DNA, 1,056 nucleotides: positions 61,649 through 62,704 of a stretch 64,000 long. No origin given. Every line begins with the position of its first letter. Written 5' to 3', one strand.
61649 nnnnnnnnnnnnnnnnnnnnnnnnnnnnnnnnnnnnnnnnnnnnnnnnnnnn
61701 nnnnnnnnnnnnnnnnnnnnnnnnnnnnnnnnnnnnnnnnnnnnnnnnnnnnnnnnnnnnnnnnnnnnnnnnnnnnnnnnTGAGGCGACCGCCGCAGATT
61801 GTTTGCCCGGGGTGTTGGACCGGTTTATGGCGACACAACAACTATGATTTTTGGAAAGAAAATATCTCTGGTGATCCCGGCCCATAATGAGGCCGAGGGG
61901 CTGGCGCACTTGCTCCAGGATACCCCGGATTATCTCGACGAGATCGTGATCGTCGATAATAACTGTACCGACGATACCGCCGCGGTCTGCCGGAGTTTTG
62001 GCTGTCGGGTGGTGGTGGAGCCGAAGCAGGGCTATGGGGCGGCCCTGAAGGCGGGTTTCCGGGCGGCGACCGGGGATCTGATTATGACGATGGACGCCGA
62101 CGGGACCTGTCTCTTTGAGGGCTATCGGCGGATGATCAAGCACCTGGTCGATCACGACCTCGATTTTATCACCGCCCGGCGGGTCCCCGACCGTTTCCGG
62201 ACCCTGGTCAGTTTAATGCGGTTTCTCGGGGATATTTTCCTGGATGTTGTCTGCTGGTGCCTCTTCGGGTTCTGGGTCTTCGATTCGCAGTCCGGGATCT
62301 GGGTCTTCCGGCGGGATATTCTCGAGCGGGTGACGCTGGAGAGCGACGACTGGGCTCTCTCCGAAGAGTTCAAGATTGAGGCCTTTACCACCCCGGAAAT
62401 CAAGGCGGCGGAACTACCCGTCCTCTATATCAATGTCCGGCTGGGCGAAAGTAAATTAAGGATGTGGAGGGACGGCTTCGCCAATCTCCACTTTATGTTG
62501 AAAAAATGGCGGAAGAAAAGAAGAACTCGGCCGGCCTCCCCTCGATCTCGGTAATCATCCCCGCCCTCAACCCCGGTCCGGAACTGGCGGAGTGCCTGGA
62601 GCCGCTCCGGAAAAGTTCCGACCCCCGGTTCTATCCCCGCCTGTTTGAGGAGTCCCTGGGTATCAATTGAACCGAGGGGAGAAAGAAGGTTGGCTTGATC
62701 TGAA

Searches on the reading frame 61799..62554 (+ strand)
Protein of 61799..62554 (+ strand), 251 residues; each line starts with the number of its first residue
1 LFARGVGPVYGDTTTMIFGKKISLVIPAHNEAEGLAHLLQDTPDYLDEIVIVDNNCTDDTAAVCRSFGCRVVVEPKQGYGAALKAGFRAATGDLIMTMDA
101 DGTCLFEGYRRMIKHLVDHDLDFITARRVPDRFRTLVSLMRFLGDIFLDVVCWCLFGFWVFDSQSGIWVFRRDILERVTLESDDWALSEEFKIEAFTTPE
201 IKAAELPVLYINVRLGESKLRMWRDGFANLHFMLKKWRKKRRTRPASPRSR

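Call 65: search_protein_families(library=pfam, proteins=[window:61799-62554:+], max_evalue=0.001)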
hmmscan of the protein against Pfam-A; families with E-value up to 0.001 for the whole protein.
window:61799-62554:+ (251 aa): 3 families
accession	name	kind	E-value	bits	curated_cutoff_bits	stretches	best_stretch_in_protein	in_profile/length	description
PF00535.33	Glycos_transf_2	-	1.4e-24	87.4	23.3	1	23-177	1-166/168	Glycosyl transferase family 2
PF12804.13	NTP_transf_3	-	3.1e-05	24.7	27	1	35-128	27-123/160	MobA-like NTP transferase domain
PF13641.12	Glyco_tranf_2_3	-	0.00031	21.3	27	1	22-138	3-133/230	Glycosyltransferase like family 2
